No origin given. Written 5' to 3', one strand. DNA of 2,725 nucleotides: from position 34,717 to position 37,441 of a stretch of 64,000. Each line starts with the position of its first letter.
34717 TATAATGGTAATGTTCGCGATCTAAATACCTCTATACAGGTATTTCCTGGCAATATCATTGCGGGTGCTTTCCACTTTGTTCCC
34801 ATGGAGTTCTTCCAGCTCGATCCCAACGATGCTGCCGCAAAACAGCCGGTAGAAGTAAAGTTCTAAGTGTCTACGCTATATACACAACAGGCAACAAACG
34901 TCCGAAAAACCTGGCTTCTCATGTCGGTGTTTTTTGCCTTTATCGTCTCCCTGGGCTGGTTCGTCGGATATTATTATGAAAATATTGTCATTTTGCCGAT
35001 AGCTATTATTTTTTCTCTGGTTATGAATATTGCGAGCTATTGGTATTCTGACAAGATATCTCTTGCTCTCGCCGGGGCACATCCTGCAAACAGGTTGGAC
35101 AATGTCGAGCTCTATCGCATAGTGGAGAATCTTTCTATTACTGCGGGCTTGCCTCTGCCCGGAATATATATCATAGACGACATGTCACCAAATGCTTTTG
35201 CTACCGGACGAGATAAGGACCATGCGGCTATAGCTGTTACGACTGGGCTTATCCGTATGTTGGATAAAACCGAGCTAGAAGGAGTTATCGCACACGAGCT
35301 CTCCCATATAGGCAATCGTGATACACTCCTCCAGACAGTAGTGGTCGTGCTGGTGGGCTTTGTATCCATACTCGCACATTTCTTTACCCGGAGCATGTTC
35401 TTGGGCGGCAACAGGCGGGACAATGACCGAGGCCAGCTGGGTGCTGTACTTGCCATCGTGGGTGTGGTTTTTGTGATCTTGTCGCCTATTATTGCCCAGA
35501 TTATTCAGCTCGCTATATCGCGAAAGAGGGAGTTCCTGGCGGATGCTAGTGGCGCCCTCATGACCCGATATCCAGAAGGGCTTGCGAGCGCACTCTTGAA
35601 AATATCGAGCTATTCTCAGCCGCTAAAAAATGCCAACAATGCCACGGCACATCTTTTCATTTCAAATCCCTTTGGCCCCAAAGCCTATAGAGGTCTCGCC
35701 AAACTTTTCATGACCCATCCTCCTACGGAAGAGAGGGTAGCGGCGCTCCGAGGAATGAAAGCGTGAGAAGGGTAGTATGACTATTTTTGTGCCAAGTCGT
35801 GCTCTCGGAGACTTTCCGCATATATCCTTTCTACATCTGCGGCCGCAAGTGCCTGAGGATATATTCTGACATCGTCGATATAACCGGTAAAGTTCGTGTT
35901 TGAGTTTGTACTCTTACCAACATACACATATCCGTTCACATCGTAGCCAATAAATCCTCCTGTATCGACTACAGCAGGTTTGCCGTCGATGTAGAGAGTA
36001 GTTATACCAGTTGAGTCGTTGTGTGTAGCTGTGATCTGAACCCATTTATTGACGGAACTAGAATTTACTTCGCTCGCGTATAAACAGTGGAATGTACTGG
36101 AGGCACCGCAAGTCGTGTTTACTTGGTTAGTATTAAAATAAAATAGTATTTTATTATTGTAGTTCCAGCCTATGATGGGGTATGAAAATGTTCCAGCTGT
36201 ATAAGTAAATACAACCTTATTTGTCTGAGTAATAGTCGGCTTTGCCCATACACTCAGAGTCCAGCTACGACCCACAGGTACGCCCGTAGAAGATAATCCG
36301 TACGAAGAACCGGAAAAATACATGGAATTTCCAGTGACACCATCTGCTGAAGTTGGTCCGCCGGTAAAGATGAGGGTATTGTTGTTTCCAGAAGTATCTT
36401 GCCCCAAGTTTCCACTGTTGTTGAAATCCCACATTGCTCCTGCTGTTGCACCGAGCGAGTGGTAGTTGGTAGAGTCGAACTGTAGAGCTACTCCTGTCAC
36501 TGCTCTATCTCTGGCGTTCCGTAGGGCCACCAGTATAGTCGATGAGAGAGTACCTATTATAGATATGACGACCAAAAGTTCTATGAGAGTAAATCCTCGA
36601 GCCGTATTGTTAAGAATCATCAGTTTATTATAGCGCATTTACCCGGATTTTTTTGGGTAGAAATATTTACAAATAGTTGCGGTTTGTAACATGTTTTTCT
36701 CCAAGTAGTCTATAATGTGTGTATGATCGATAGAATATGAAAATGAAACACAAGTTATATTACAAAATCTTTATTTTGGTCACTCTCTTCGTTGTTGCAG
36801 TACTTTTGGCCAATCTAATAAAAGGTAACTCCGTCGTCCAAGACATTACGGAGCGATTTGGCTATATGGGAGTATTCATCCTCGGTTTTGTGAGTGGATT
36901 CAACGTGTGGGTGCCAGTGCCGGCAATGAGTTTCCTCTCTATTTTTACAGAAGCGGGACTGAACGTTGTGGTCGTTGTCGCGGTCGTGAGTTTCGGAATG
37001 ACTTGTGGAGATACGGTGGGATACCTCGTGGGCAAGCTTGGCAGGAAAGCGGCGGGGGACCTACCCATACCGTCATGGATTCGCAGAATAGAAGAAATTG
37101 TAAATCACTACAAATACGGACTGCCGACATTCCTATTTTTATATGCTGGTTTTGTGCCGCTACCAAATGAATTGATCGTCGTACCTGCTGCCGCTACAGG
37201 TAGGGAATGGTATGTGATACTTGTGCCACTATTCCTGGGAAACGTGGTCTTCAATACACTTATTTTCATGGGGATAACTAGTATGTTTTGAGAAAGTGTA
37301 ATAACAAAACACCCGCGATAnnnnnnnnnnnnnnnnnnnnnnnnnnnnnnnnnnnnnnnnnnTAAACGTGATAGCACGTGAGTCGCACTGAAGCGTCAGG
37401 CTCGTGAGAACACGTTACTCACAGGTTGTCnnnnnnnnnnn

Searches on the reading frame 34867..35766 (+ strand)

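Call 54: search_protein_families(library=pfam, max_evalue=0.01, proteins=[window:34867-35766:+])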
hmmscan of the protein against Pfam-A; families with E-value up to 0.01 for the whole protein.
window:34867-35766:+ (299 aa): 3 families
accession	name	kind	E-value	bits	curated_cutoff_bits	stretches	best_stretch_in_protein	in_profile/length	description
PF01435.24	Peptidase_M48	-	1.4e-33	116.7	20.3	1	78-297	3-185/186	Peptidase family M48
PF04450.18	BSP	-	0.0038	17.5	23.8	1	101-148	61-113/207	Peptidase of plants and bacteria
PF05569.17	Peptidase_M56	-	0.0049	16.5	31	0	122-162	178-218/296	BlaR1 peptidase M56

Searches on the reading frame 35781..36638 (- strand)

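Call 54: search_protein_families(library=pfam, max_evalue=0.01, proteins=[window:35781-36638:-])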
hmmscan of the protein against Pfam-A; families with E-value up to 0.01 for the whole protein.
window:35781-36638:- (285 aa): 4 families
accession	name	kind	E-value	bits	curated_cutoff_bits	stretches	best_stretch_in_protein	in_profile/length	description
PF13385.13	Laminin_G_3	-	3.6e-18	66.6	27.6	1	118-269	12-150/151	Concanavalin A-like lectin/glucanases superfamily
PF07963.17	N_methyl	-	5.3e-07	29.4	21.2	1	12-34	3-25/27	Prokaryotic N-terminal methylation motif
PF00354.24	Pentaxin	-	0.00024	21.3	25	1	147-276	40-170/194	Pentaxin family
PF02210.31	Laminin_G_2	-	0.0095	16.8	22.9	0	192-259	48-123/126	Laminin G domain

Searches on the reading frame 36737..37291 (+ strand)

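Call 54: search_protein_families(library=pfam, max_evalue=0.01, proteins=[window:36737-37291:+])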
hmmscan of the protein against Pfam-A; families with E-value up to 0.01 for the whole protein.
window:36737-37291:+ (184 aa): 1 family
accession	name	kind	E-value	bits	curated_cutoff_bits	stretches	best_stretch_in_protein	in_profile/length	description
PF09335.16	VTT_dom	-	3.9e-06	27.8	33.9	1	66-176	5-117/123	VTT domain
